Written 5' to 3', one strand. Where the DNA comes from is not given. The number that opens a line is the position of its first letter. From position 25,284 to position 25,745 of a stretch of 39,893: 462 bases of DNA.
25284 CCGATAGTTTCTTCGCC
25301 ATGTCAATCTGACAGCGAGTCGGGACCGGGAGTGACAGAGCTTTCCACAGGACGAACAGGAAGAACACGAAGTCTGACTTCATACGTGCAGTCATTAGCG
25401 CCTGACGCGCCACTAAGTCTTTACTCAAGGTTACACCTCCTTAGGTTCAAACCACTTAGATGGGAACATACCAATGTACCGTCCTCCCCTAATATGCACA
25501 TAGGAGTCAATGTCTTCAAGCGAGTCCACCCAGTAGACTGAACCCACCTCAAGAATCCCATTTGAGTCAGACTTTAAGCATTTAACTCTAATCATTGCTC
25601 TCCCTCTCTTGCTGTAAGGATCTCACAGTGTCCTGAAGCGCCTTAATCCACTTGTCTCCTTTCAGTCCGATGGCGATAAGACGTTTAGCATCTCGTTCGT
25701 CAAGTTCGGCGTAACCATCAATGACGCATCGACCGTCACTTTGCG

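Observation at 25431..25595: Extra 54-aa gene translationally coupled to the large terminase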

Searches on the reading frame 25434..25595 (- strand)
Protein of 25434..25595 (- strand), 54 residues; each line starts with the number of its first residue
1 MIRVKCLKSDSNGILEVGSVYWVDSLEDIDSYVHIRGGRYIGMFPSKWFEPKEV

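Call 4: search_dna_similar(query=window:25434-25595:-, collection=phages, mode=protein, max_evalue=0.01, max_rows=60, rows=spread)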
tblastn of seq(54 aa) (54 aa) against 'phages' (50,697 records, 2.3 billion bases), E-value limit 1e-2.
Records with a match: 6; places in all: 6; records where one place covers at least 80% of the query: 6.
Best place of each record, by identity: >=99% 1; 95-99% 2; 60-80% 1; <60% 2.
By first word of the organism name: Escherichia 4; Klebsiella 2.
By host as written in the record: Escherichia coli 2; - 1; Escherichia coli ESBL058 1; Klebsiella pneumoniae ATCC 700603 1; Klebsiella pneumoniae 1.
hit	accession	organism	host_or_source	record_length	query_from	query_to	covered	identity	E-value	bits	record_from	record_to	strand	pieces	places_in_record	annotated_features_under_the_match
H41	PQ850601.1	Escherichia phage ElsieAttenhofer_Bas105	Escherichia coli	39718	1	54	100%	100.0%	2e-29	112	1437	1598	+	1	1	hypothetical protein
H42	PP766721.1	Escherichia phage Baskent_phicoli_1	Escherichia coli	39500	1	54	100%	98.1%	8e-29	110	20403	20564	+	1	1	hypothetical protein | Rz-like lysis protein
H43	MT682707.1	Escherichia phage vB_EcoP_SP7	waste water from pig farming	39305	1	53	98%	98.1%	1e-28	110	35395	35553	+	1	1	hypothetical protein | i-spanin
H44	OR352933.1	Escherichia phage AV102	Escherichia coli ESBL058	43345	1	50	93%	72.0%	2e-20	87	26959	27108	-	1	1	hypothetical protein (x2)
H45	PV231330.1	Klebsiella phage KX1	Klebsiella pneumoniae ATCC 700603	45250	1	50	93%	54.0%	9e-14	68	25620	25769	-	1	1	KX1_25: hypothetical protein | KX1_26: hypothetical protein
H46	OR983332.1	Klebsiella phage Kpph9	Klebsiella pneumoniae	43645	1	50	93%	54.0%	1e-13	68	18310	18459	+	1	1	none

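Call 8: get_annotated_region(hit=H44, flank=4000)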
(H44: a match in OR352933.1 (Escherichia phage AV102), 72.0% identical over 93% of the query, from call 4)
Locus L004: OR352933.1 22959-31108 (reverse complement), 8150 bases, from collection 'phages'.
description: Escherichia phage AV102, complete genome.
organism: Escherichia phage AV102 (NCBI taxid 3077248)
taxonomy: Viruses; Duplodnaviria; Heunggongvirae; Uroviricota; Caudoviricetes; Autographiviridae; Slopekvirinae; Drulisvirus
host: Escherichia coli ESBL058; source: wastewater; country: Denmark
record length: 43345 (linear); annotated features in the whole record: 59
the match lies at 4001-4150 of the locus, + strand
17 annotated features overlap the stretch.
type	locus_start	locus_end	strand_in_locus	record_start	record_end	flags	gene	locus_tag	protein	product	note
CDS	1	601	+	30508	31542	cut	-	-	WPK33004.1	phosphoesterase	-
CDS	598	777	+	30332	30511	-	-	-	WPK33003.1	hypothetical protein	-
CDS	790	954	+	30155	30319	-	-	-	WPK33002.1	hypothetical protein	-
CDS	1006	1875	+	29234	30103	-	-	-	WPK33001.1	hypothetical protein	protein p21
CDS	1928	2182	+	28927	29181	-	-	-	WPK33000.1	hypothetical protein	-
CDS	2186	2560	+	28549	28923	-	-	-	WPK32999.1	hypothetical protein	-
CDS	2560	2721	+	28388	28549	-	-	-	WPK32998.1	hypothetical protein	-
CDS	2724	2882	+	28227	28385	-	-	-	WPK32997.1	hypothetical protein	-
CDS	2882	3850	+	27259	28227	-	-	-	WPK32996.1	exonuclease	-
CDS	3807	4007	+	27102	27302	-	-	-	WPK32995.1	hypothetical protein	-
CDS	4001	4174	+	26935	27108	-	-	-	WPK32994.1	hypothetical protein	-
CDS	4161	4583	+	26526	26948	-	-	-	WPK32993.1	endonuclease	-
CDS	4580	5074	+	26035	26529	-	-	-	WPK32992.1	putative polynucleotide kinase/phosphatase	-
CDS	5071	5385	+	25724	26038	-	-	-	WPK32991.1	hypothetical protein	protein p25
CDS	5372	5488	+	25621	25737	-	-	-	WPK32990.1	hypothetical protein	-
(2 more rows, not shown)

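Call 9: get_annotated_region(hit=H45, flank=4000)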
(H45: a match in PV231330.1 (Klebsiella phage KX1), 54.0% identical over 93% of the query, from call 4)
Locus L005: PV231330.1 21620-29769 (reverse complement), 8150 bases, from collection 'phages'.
description: Klebsiella phage KX1, complete genome.
organism: Klebsiella phage KX1 (NCBI taxid 3410944)
taxonomy: Viruses
host: Klebsiella pneumoniae ATCC 700603; source: hospital sewage; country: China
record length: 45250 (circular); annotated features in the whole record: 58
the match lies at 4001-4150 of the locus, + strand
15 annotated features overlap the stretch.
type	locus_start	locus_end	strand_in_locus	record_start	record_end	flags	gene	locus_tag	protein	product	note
CDS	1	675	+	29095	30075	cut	KX1_34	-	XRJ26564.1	hypothetical protein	-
CDS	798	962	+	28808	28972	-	KX1_33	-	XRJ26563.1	hypothetical protein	-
CDS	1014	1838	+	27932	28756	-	KX1_32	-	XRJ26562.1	hypothetical protein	-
CDS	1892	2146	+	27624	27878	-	KX1_31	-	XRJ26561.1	hypothetical protein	-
CDS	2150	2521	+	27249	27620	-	KX1_30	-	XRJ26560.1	hypothetical protein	-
CDS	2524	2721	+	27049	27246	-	KX1_29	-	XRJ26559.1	hypothetical protein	-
CDS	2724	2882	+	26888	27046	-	KX1_28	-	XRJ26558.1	hypothetical protein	-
CDS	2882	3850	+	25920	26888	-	KX1_27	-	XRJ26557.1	hypothetical protein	-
CDS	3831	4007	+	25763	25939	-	KX1_26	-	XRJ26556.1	hypothetical protein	-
CDS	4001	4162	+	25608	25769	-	KX1_25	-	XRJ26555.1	hypothetical protein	-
CDS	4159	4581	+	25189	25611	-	KX1_24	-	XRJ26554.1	hypothetical protein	-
CDS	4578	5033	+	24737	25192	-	KX1_23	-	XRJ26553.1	hypothetical protein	-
CDS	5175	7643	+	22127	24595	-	KX1_22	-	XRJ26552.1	hypothetical protein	-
CDS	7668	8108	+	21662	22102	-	KX1_21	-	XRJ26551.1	hypothetical protein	-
CDS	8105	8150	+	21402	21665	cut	KX1_20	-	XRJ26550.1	hypothetical protein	-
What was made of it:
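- Homologs occur in a different subfamily at a different genomic position (calls 8, 9).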

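Call 12: search_protein_families(library=phrogs, proteins=[window:25434-25595:-], max_evalue=1)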
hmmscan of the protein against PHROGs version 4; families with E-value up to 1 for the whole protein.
seq(54 aa): 3 families
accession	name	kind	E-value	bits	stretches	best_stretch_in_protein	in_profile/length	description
phrog_31142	-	unknown function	0.15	13.5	1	4-28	3-26/71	-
phrog_9567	-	moron, auxiliary metabolic gene and host takeover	0.17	12.8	1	5-37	16-48/144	MazF-like growth inhibitor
phrog_10169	-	unknown function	0.24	12.7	1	4-27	6-29/81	-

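Call 13: search_protein_families(library=pfam, proteins=[window:25434-25595:-], max_evalue=1)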
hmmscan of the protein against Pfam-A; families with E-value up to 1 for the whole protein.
seq(54 aa): 0 families
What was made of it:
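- It has no family annotation (calls 12, 13).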

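Call 14: find_homologous_proteins(query=window:25434-25595:-, max_evalue=0.001)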
Query seq(54 aa) (54 aa): 6 proteins with E <= 0.001 among 6 candidates.
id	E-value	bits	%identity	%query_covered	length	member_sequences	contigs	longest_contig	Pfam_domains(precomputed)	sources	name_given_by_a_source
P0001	2.6e-25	105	87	100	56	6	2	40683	-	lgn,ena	-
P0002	1.0e-24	103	85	100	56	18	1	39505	-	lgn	-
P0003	1.3e-24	102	85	100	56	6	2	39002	-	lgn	-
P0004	5.4e-24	100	85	100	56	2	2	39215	-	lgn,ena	-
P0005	1.9e-23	99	81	100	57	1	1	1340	-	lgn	-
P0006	1.9e-19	86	76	100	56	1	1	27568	-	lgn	-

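Call 19: find_encoding_contigs(protein=P0001, flank=3000, max_places=3)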
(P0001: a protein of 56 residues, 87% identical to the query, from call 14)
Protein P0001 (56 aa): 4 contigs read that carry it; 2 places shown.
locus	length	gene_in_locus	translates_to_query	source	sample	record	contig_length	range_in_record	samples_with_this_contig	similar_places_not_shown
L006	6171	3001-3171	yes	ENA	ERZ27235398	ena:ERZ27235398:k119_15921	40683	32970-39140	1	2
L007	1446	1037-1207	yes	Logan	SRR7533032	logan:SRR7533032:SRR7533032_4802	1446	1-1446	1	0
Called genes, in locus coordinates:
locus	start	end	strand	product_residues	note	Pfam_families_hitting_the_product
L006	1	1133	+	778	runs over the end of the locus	PF03906:Phage_T7_tail, PF18668:Tail_spike_N, PF27114:Phage_tail_beta (weak)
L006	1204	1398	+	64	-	PF10746:Phage_holin_2_2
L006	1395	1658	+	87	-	PF11123:DNA_Packaging_2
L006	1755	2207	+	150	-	-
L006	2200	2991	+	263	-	-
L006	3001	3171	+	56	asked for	-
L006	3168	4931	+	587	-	PF22530:Terminase-T7_RNaseH-like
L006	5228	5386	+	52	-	-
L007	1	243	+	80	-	?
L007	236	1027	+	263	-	-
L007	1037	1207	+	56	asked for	-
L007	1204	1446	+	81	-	?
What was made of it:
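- L006 has a 263-aa ORF plus this ORF (call 19).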

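Call 20: find_encoding_contigs(protein=P0006, flank=3000, max_places=3)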
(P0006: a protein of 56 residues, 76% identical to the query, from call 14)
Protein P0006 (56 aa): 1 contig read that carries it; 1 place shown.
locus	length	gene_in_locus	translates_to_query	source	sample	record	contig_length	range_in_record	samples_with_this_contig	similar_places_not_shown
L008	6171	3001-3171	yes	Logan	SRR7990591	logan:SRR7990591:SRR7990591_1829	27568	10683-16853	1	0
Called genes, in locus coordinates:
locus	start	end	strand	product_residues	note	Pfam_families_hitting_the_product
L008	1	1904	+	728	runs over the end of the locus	PF03906:Phage_T7_tail, PF18668:Tail_spike_N, PF12708:Pect-lyase_RHGA_epim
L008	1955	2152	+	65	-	PF10746:Phage_holin_2_2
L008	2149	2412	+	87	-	PF11123:DNA_Packaging_2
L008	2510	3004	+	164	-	PF03245:Phage_lysis (weak)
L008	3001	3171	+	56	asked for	-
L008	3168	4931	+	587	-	PF22530:Terminase-T7_RNaseH-like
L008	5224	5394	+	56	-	-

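Call 21: find_encoding_contigs(protein=P0002, flank=3000, max_places=2)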
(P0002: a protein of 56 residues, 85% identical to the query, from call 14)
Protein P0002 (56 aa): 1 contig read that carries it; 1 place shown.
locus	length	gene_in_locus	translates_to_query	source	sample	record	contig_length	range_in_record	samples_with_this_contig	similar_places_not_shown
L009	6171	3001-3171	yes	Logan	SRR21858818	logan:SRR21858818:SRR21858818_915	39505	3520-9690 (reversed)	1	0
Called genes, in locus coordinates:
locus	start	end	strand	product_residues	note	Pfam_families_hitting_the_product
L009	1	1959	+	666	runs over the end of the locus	PF03906:Phage_T7_tail, PF18668:Tail_spike_N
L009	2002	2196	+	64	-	PF10746:Phage_holin_2_2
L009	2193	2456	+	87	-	PF11123:DNA_Packaging_2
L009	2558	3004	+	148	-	-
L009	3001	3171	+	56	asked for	-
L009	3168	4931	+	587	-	PF22530:Terminase-T7_RNaseH-like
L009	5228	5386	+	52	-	-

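Call 22: find_encoding_contigs(protein=P0003, flank=3000, max_places=2)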
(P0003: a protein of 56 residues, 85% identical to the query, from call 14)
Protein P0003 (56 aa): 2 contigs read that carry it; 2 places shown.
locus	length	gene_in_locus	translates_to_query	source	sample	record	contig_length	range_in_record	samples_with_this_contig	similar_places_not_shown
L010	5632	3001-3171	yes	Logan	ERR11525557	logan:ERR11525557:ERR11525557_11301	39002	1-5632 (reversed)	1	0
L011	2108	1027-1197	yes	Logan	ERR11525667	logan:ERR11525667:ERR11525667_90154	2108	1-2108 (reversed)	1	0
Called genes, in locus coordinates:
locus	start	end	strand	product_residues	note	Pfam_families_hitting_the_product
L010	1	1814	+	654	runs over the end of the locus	PF03906:Phage_T7_tail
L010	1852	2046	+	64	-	PF10746:Phage_holin_2_2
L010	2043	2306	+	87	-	PF11123:DNA_Packaging_2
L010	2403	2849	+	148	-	-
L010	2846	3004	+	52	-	-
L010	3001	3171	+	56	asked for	-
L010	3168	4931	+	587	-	PF22530:Terminase-T7_RNaseH-like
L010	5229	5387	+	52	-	-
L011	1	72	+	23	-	?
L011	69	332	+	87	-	PF11123:DNA_Packaging_2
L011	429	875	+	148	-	-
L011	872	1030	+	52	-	-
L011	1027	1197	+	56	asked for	-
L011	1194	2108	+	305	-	?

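Call 23: find_encoding_contigs(protein=P0004, flank=3000, max_places=2)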
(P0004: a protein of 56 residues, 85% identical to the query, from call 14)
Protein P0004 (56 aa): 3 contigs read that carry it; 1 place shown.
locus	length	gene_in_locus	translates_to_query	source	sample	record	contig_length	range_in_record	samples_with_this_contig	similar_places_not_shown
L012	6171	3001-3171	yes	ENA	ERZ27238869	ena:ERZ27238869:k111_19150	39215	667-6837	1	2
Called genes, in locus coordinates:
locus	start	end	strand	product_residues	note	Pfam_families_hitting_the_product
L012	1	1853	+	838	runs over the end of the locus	?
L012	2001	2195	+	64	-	PF10746:Phage_holin_2_2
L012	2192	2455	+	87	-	PF11123:DNA_Packaging_2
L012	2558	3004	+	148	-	-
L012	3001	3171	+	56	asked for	-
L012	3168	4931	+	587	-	PF22530:Terminase-T7_RNaseH-like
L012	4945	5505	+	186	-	PF13392:HNH_3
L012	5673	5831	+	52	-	-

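Call 24: find_encoding_contigs(protein=P0005, flank=3000, max_places=2)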
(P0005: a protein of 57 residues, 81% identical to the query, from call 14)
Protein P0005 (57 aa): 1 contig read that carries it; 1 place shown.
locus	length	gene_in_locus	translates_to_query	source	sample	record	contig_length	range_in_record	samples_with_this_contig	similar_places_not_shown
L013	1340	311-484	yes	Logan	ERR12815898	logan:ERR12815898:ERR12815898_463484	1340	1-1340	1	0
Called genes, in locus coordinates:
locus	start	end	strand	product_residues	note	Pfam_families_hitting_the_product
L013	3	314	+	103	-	?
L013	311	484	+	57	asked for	-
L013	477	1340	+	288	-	?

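Call 25: predict_structure(alignment_id=A1)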
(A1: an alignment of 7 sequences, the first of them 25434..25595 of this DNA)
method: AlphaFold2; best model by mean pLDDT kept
length: 54 residues; sequences in the alignment: 7
mean_pLDDT: 89.6   pTM: 0.68
mean pLDDT of the five models: 89.6, 67.6, 60.8, 58.9, 56.0
residues with pLDDT >= 90: 34; 70-90: 19; 50-70: 1; < 50: 0
segments of 3 or more residues with pLDDT < 50: none
pLDDT, mean of each block of 10 residues (from residue 1): 92 90 90 87 93 78
secondary structure, 60 per line:
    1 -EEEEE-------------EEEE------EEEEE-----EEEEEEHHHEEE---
elements in order: E2-6 E20-23 E30-34 E40-45 E49-51

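Call 28: get_annotated_region(hit=H46, flank=4000)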
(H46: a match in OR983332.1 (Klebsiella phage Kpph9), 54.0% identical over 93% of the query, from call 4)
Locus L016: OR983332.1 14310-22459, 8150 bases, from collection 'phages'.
description: Klebsiella phage Kpph9, complete genome.
organism: Klebsiella phage Kpph9 (NCBI taxid 3117705)
taxonomy: Viruses; Duplodnaviria; Heunggongvirae; Uroviricota; Caudoviricetes; Autographiviridae; Slopekvirinae; Drulisvirus
host: Klebsiella pneumoniae; source: hospital sewage; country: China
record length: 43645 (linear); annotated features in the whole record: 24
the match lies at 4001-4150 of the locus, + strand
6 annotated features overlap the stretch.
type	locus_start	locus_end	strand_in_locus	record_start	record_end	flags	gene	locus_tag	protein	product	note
CDS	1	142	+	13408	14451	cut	-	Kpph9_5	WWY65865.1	phosphoesterase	-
CDS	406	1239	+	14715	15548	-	-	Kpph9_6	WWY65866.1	large tegument protein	-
CDS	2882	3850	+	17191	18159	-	-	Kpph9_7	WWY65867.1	exonuclease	-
CDS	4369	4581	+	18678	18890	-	-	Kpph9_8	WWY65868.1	endonuclease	-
CDS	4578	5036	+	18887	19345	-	-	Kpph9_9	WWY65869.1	nucleotide kinase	Gp1.7, phosphorylates dGMP to dGDP and dTMP to dTDP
CDS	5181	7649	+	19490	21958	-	-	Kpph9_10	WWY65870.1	DNA-directed RNA polymerase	-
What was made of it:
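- Closest known: Small hypothetical genes of Drulisvirus phages. Same: Homologous protein, 54-72% identity over residues 1-50, also tightly packed against neighbouring genes (calls 4, 8, 9, 28).
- Drulisvirus copies lie between exonuclease and endonuclease (calls 8, 9, 28).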

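Call 30: search_protein_representatives(alignment_id=A1)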
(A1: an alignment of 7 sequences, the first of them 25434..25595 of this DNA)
Query: 7 sequences, 56 profile positions. Proteins with E-value up to 0.001 (for the whole library): 9; up to 1e-10: 4; up to 1e-30: 0. The best 9 are listed.
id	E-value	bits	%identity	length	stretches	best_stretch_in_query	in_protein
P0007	1.6e-18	82.7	-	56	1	1-49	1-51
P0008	5.7e-18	80.9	-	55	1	1-51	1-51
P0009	1.3e-14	70.2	-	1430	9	4-21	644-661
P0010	2.9e-11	59.5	-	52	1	1-50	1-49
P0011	1.9e-06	44.0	-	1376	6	4-19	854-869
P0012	4.9e-06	42.7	-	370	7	34-53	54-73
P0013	1.2e-05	41.5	-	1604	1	4-21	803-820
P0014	1.7e-05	41.0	-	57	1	1-49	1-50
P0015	1.9e-04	37.6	-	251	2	4-36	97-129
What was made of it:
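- There are 6 clusters at 90% identity (call 14) and 4 small-protein clusters at 50% identity among 1.84 billion representatives (call 30). Protein-level homologs exist in distant phages (calls 4, 30).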

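Call 36: find_related_loci(query=A2, collection=viral_contigs, flank=4000)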
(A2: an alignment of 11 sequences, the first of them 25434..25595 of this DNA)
Query A2 (54 aa) in viral_contigs; peptide patterns used: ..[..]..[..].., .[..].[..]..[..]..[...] (x = any residue, [..] = any of these).
73 stretches matched a pattern; 2 encode a relative of the query (tblastn E <= 1e-3); 2 distinct loci.
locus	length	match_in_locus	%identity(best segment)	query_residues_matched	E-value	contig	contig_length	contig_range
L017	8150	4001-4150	54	1-50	2e-18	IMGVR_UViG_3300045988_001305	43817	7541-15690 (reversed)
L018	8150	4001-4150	54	1-50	2e-18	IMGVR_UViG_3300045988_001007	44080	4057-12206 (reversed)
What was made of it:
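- Tried and rejected: IMG/VR yielded two Drulisvirus-like contigs (call 36).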

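Call 38: find_encoding_contigs(protein=P0007, flank=4000, max_places=3)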
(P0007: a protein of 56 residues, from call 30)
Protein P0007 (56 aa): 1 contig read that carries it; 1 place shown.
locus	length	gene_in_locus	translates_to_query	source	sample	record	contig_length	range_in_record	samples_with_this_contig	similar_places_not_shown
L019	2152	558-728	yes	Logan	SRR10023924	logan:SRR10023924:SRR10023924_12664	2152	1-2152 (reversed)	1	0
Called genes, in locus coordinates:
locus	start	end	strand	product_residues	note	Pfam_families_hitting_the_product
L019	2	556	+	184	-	?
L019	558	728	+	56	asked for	-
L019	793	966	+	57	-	-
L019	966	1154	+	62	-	-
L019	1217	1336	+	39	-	-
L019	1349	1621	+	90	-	-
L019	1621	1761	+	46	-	-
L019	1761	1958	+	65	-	-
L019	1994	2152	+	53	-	?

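Call 39: find_encoding_contigs(protein=P0010, flank=4000, max_places=3)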
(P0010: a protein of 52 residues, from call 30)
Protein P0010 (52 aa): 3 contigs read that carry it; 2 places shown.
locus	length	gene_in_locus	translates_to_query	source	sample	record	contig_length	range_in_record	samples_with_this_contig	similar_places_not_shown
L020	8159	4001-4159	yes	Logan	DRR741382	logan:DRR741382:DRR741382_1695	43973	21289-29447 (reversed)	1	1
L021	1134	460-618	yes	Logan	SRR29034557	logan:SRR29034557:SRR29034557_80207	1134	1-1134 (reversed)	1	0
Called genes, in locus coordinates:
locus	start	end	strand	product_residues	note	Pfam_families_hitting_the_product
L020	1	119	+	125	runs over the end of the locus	-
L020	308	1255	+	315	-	PF02739:5_3_exonuc_N (faint)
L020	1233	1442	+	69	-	-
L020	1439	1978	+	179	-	PF04448:DUF551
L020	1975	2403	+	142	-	PF02945:Endonuclease_7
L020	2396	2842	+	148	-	PF11753:DUF3310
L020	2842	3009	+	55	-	-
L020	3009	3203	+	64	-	-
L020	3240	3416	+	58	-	-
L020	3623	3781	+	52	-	-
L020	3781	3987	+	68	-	-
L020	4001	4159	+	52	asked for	-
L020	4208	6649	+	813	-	PF14700:RPOL_N, PF00940:RNA_pol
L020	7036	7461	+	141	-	-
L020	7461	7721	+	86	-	-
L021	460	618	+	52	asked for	-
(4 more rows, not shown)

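Call 40: find_encoding_contigs(protein=P0014, flank=4000, max_places=3)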
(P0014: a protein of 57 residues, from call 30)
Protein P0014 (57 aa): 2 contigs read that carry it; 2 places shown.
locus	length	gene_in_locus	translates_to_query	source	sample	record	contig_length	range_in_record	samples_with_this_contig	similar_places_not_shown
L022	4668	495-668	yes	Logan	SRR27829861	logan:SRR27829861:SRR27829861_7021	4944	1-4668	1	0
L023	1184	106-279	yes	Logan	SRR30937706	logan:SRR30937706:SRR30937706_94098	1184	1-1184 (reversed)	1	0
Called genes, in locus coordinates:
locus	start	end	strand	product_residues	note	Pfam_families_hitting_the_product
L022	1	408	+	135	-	?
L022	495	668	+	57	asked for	-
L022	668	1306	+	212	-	-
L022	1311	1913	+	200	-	PF06941:NT5C (faint)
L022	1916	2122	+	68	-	-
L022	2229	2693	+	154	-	-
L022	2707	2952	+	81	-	PF26220:DUF8047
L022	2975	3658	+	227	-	PF03477:ATP-cone, PF13597:NRDD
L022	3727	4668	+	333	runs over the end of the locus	PF07463:NUMOD4, PF13392:HNH_3 (weak)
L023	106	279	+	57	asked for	-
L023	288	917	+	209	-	-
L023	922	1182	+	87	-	?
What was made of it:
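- Another copy lies directly upstream of RNA polymerase (call 39), and another beside NT5C/NrdD (call 40).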

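Call 41: fold_search(model_id=the predicted structure, library=viral)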
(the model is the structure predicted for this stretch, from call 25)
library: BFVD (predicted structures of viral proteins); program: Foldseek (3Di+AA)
matches with E <= 10: 846; with E <= 0.001: 1
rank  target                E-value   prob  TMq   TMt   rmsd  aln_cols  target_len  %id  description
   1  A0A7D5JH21            6.0e-10  1.00  0.97  0.94   0.3        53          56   98  Uncharacterized protein [Escherichia phage vB_EcoP_SP7]
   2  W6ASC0                3.6e-03  1.00  0.74  0.58   2.9        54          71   20  Uncharacterized protein [Escherichia phage KBNP1711]
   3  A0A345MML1            5.9e-03  1.00  0.78  0.45   1.9        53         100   24  (no name in the UniProt tables at hand)
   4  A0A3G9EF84            2.2e-02  1.00  0.74  0.45   2.7        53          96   19  Uncharacterized protein [Pectobacterium phage PPWS2]
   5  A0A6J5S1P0            2.3e-02  1.00  0.68  0.26   2.8        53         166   19  dATP/dGTP diphosphohydrolase N-terminal domain-containing protein [uncultured Caudovirales phage]
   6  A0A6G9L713            3.5e-02  1.00  0.76  0.20   3.0        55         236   18  Uncharacterized protein [Bacillus phage vB_BcM_Sam46]
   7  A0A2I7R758            3.5e-02  1.00  0.67  0.72   2.9        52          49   12  (no name in the UniProt tables at hand)
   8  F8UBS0                3.8e-02  0.98  0.54  0.52   5.7        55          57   16  Gp10 [Escherichia phage phiEB49]
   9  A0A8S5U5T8            4.0e-02  1.00  0.73  0.66   2.2        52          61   19  Uncharacterized protein [Siphoviridae sp. cteLh2]
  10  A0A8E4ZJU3            4.0e-02  1.00  0.73  0.23   3.0        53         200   21  Putative early protein [Olleya phage Harreka_1]
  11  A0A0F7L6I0            4.3e-02  1.00  0.70  0.34   2.5        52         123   12  Uncharacterized protein [uncultured marine virus]
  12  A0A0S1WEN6            4.5e-02  1.00  0.62  0.17   2.5        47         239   23  (no name in the UniProt tables at hand)
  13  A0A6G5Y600            5.4e-02  1.00  0.74  0.13   2.8        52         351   19  (no name in the UniProt tables at hand)
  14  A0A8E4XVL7            5.4e-02  1.00  0.71  0.43   2.5        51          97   18  (no name in the UniProt tables at hand)
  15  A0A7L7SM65            5.4e-02  1.00  0.69  0.26   3.6        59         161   22  (no name in the UniProt tables at hand)
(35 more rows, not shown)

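Call 50: search_solved_structures(query=A2, max_evalue=10, show_alignments=2)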
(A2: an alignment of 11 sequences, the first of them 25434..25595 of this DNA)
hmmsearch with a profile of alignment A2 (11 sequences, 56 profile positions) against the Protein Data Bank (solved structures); distinct sequences matched with E-value up to 10: 4.
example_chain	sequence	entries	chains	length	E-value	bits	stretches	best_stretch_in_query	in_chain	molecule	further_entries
5eqv_A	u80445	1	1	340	0.42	13.9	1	8-53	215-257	bifunctional 2',3'-cyclic nucleotide 2'-phosphodiesterase/3'-nucleotidase periplasmic prec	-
8uus_A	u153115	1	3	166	1.2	12.5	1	19-44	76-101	Antifeeding Prophage (Tailocin) fibre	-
6b29_A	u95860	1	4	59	1.3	12.3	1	27-51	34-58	SH3 and cysteine-rich domain-containing protein 3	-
8uur_A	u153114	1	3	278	2.6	11.3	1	19-44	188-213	AfpX13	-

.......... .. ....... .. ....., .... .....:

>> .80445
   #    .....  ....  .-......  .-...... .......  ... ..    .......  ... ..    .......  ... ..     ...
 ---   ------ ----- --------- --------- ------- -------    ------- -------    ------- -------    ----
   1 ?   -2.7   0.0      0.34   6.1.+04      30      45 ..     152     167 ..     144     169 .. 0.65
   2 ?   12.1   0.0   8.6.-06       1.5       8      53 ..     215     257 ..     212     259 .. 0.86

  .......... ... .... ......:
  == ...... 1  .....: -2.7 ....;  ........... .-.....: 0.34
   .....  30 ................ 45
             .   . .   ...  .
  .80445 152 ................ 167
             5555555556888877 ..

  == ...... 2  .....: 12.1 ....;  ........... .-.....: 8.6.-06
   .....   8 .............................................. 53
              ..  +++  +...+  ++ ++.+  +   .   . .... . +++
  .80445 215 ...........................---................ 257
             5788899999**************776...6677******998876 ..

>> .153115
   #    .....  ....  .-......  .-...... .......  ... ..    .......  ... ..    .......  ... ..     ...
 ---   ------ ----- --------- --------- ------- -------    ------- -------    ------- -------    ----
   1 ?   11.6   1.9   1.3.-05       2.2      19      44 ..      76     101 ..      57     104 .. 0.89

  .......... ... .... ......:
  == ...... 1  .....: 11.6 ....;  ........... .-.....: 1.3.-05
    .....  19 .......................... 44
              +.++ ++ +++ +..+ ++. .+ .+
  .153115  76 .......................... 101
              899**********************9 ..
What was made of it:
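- On SH3 domain superfamily: The best PDB sequence hit to an SH3 domain has E = 1.3 (call 50).
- Tried and rejected: A profile search of PDB sequences gave E of at least 0.42 (call 50).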

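Call 52: search_protein_families(library=pfam, alignment_id=A2, max_evalue=10)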
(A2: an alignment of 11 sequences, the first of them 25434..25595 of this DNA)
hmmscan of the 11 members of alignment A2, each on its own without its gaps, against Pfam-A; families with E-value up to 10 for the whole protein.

A. member 1, window:25434-25595:- (54 aa): 0 families

B. families by the number of members that match (of 11 scanned): 1 family
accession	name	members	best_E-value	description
PF18266.8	Ncstrn_small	1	0.028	Nicastrin small lobe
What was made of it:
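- Closest known: SH3 domains. Different: There is no significant sequence match to any Pfam SH3 model (calls 13, 52).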
